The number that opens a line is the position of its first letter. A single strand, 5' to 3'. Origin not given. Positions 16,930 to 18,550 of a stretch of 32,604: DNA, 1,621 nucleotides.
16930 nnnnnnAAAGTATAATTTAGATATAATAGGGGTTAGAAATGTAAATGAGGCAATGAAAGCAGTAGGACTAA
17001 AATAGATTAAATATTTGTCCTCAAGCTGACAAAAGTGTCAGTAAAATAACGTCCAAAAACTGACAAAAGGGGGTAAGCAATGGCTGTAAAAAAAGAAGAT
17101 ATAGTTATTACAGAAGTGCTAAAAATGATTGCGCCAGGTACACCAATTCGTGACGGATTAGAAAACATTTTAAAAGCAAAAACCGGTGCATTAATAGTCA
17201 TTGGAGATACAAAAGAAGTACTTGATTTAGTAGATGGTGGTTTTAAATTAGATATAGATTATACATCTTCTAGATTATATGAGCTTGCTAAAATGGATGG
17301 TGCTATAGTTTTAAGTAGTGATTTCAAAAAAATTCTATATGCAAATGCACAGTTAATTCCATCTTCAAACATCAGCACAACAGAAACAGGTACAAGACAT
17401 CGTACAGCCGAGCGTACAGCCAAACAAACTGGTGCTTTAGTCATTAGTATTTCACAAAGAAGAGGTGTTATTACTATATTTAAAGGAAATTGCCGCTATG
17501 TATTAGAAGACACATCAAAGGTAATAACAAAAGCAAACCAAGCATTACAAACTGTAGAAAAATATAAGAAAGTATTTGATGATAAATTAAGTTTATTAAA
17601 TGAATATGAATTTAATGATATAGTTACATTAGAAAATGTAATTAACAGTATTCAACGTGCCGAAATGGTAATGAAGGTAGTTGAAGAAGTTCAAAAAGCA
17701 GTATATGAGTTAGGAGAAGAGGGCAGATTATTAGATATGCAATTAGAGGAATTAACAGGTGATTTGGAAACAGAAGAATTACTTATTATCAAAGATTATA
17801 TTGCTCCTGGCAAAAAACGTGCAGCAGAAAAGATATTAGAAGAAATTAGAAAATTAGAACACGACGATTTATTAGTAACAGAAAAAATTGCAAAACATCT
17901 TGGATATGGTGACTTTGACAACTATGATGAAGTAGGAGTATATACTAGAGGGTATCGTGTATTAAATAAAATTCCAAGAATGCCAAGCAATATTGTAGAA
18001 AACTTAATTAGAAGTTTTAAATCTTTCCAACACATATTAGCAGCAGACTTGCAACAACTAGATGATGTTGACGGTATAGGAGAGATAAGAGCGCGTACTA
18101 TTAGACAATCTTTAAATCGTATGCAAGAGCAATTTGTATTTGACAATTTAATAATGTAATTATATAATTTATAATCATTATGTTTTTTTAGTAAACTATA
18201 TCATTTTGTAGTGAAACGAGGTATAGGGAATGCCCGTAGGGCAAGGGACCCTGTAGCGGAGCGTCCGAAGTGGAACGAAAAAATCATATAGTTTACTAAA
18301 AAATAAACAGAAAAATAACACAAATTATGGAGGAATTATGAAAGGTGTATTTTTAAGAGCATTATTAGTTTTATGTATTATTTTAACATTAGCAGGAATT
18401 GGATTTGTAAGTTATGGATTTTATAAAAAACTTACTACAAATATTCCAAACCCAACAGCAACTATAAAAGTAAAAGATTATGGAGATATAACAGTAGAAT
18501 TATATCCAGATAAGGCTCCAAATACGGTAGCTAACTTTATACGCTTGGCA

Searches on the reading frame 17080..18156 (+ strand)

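Call 68: search_protein_families(library=pfam, proteins=[window:17080-18156:+], max_evalue=0.00001)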
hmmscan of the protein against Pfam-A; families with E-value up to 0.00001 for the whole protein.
window:17080-18156:+ (359 aa): 3 families
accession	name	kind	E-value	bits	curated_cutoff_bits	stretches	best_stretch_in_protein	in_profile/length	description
PF10635.14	DisA-linker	-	1.6e-46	158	25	1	142-278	1-137/142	DisA bacterial checkpoint controller linker region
PF02457.21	DAC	-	1.9e-30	105.3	27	1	25-136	2-116/119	DisA bacterial checkpoint controller nucleotide-binding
PF12826.13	HHH_2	-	6.8e-06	26.6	27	0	306-346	16-56/64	Helix-hairpin-helix motif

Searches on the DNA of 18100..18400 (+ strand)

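Call 8: search_rna_families(source=window, start=18100, end=18400, threshold=evalue, max_evalue=10, show_alignments=3)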
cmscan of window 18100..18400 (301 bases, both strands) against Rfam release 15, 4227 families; matches with E-value up to 10: 2.
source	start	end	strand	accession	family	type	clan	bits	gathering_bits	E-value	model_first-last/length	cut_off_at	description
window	18329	18363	-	RF02120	FTX_2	Gene; lncRNA;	-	14.2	48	2.1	64-97/97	no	FTX transcript, XIST regulator conserved region 2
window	18147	18300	+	RF02973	Enterococcus-1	Gene; sRNA;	-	13.4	71.4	2.7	1-152/152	no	Enterococcus-1 RNA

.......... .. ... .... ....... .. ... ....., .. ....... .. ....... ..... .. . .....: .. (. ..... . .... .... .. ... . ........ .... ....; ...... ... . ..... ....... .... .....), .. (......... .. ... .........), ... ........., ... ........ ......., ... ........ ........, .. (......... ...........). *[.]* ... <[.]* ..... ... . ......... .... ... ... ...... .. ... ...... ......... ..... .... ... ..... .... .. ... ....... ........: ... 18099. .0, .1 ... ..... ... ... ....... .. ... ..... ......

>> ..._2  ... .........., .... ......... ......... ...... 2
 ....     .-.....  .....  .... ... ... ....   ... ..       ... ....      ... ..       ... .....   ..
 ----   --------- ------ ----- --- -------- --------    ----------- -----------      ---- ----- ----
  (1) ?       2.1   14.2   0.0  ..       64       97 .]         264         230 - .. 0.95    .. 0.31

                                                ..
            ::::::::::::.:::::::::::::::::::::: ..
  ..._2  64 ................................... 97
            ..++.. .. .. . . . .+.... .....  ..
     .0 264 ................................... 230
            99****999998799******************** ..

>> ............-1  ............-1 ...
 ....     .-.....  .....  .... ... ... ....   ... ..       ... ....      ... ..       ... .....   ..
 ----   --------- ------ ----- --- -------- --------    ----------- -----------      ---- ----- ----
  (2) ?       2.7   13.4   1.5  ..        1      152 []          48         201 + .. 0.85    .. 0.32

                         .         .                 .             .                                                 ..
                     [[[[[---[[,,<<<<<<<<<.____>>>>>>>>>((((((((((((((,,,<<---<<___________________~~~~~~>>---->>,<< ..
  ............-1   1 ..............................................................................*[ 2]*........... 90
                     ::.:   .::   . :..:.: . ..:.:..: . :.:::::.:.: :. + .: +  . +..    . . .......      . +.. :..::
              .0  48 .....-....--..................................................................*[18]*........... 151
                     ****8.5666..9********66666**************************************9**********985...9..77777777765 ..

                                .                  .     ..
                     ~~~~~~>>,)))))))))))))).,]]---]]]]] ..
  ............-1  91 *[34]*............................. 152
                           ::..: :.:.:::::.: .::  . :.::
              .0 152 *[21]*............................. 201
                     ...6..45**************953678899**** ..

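Call 45: build_rna_model(alignment_id=A5, structure=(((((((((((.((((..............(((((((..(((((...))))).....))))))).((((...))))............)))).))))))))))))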
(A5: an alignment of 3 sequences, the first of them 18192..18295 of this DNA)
Model R1 built from alignment A5 (3 sequences, 104 columns); structure: as given.
model positions 103; base pairs 31; branch points 1; effective number of sequences 0.77; information 0.589 bits per position. Calibrated on 0.2 Mb of random sequence (short: E-values are rough).
structure used (alignment columns):
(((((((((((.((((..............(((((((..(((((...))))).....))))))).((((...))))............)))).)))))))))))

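Call 46: search_with_rna_model(model_id=R1, sources=[window, L001, L005, L010, L011, L012, L013, L014, L015, L016], max_evalue=10)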
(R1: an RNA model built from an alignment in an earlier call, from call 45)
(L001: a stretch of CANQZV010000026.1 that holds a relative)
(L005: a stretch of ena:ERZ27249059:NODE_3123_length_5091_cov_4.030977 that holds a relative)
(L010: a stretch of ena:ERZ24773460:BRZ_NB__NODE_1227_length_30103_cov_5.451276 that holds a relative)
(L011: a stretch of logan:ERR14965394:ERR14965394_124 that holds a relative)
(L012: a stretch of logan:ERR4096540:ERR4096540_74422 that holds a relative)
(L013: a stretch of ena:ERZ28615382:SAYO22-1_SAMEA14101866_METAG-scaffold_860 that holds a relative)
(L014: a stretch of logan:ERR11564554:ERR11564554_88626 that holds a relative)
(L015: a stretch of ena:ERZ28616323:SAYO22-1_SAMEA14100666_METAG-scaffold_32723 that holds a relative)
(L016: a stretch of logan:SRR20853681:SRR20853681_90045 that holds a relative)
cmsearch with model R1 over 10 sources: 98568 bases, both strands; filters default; matches with E-value up to 10: 4.
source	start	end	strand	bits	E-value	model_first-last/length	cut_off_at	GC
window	30707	30809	-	128.3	4.6e-33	1-103/103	no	0.42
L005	2569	2671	-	128.3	4.6e-33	1-103/103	no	0.42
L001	1892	1994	-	125.6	2.7e-32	1-103/103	no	0.43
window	18192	18295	+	119.1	1.9e-30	1-103/103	no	0.43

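Call 76: search_with_rna_model(model_id=R1, sources=[L021, L022, L023, L024, L025, L026], max_evalue=10)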
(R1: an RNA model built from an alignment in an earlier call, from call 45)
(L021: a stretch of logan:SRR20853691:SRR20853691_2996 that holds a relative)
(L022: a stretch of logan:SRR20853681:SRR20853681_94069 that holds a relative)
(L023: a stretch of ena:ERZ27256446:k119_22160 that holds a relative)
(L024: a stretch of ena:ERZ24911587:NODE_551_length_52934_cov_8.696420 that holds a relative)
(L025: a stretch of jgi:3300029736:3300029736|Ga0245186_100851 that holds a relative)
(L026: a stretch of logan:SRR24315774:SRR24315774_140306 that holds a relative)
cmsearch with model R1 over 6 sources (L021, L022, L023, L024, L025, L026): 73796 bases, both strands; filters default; matches with E-value up to 10: 2.
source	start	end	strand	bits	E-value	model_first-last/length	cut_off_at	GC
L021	1199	1300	+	81.4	5.9e-20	1-103/103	no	0.31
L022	1195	1296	+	81.4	5.9e-20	1-103/103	no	0.31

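Call 106: search_with_rna_model(model_id=R1, sources=[L027, L028], max_evalue=10)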
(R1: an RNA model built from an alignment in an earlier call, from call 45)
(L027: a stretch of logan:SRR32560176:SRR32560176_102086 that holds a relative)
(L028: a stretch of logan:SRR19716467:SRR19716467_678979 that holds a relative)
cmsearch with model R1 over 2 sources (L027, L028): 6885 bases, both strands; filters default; matches with E-value up to 10: 0.
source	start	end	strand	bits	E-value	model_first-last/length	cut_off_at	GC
